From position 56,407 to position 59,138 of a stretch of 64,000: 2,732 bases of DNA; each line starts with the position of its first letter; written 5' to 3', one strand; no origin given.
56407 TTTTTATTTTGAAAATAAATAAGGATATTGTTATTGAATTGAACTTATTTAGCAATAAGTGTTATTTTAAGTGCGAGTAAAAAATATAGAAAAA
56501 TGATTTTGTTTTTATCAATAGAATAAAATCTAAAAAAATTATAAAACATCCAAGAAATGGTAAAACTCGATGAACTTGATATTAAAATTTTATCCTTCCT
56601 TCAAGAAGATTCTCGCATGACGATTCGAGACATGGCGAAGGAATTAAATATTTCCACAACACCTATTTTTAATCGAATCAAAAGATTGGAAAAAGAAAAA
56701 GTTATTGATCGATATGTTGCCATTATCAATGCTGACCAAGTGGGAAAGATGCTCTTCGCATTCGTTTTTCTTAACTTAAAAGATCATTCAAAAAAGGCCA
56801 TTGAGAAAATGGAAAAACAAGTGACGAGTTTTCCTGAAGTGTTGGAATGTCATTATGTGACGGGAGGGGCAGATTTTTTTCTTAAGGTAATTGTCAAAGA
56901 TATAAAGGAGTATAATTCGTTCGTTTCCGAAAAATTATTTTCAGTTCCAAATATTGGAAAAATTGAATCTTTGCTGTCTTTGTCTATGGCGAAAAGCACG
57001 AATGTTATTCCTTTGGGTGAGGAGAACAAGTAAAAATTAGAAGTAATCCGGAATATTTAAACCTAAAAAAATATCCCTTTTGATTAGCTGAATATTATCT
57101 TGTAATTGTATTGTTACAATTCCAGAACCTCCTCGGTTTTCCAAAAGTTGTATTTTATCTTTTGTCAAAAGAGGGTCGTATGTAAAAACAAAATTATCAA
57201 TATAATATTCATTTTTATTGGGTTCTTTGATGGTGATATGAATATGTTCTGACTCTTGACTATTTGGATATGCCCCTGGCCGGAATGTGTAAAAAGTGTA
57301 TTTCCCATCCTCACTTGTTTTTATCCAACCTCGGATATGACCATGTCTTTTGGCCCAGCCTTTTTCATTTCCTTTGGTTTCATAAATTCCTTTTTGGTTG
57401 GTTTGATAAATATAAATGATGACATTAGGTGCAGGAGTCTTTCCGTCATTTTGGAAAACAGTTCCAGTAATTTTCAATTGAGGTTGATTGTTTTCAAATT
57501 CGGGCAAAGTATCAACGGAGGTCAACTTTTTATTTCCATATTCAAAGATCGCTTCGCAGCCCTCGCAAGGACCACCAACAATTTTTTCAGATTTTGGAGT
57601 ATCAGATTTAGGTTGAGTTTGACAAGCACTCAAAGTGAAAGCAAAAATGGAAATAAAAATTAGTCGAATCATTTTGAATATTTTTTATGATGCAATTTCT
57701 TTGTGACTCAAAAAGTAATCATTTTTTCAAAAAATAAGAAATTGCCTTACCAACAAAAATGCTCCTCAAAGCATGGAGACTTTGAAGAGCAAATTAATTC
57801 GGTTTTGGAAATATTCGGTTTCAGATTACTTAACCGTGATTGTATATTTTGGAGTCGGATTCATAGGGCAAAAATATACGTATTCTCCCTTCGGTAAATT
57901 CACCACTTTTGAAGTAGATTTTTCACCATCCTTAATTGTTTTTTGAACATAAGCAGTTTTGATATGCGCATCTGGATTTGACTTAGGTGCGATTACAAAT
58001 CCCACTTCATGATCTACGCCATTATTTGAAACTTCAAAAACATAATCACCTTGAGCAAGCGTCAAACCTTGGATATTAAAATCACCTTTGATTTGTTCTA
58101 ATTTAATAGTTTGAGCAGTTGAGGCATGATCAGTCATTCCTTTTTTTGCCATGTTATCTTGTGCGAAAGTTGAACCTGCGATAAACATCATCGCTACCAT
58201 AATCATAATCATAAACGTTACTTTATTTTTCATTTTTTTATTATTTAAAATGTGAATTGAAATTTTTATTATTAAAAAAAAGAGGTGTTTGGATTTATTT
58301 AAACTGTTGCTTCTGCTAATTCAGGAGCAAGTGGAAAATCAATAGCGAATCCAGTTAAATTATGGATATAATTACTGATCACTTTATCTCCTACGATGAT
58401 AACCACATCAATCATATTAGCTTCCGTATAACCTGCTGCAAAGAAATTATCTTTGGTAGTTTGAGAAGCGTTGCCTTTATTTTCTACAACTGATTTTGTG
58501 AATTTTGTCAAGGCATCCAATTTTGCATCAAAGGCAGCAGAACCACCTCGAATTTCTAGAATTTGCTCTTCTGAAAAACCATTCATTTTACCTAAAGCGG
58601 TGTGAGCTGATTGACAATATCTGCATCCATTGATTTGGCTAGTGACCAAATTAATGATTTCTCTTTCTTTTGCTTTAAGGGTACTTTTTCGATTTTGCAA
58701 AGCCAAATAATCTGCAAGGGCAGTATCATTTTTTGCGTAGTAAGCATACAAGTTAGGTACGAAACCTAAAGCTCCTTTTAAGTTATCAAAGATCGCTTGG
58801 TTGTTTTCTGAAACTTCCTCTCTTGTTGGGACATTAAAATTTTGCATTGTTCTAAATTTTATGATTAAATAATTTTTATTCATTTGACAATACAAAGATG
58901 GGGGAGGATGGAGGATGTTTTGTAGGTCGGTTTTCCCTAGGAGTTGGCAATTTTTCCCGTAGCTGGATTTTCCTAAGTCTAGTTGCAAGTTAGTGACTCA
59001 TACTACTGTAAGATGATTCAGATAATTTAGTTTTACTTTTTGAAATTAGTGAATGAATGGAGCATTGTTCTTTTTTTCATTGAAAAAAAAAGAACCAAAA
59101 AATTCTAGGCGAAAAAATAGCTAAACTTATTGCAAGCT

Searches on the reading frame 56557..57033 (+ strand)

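Call 14: search_protein_families(library=pfam, proteins=[window:56557-57033:+], max_evalue=0.001)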
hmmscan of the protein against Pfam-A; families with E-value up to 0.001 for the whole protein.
window:56557-57033:+ (158 aa): 6 families
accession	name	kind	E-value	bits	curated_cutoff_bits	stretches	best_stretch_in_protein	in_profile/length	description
PF01037.27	AsnC_trans_reg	-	7e-20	71.1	25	1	72-143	3-72/73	Lrp/AsnC ligand binding domain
PF13412.12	HTH_24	-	2.1e-15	56.5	21.9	1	4-50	1-47/48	Winged helix-turn-helix DNA-binding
PF13404.12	HTH_AsnC-type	-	2.4e-14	53.3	27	1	4-45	1-42/42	AsnC-type helix-turn-helix domain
PF08279.18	HTH_11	-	2.9e-06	27.5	25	1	10-47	4-42/55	HTH domain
PF22482.2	AsnC_trans_reg_3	-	1.2e-05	25.7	24.4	1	74-151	16-92/95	PF0864 C-terminal dimeric alpha+beta barrel domain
PF01047.28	MarR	-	4.7e-05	23.6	24.6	1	9-53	6-50/59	MarR family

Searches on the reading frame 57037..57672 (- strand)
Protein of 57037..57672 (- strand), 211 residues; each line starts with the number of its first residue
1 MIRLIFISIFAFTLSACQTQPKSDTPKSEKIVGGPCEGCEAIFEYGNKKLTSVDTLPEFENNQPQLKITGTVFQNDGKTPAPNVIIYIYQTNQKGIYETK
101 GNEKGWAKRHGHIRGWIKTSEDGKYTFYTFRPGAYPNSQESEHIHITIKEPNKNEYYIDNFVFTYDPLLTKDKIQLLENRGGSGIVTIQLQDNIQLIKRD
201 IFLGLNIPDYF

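Call 14: search_protein_families(library=pfam, proteins=[window:57037-57672:-], max_evalue=0.001)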
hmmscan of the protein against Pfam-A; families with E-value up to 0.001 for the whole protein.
window:57037-57672:- (211 aa): 1 family
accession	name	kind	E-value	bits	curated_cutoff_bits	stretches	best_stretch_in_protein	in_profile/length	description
PF00775.27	Dioxygenase_C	-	1e-09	38.5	27.3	1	62-141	26-102/182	Dioxygenase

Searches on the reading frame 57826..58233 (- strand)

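Call 14: search_protein_families(library=pfam, proteins=[window:57826-58233:-], max_evalue=0.001)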
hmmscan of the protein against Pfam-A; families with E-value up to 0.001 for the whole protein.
window:57826-58233:- (135 aa): 1 family
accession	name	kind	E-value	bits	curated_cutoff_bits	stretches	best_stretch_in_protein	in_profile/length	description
PF13473.12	Cupredoxin_1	-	3.3e-08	33.9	27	1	15-134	8-104/104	Cupredoxin-like domain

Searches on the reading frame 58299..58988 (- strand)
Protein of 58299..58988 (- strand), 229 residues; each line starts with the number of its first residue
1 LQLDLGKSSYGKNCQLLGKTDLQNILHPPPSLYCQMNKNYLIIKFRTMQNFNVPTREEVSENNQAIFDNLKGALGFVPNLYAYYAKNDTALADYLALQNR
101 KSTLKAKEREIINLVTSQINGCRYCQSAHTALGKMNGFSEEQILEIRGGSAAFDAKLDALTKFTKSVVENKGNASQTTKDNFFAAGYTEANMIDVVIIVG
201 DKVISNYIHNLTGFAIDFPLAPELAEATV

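Call 14: search_protein_families(library=pfam, proteins=[window:58299-58988:-], max_evalue=0.001)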
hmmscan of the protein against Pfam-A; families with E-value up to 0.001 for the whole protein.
window:58299-58988:- (229 aa): 1 family
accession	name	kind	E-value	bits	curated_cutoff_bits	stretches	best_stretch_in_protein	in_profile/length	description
PF02627.25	CMD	-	2.6e-15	56.6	23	1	91-154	7-70/84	Carboxymuconolactone decarboxylase family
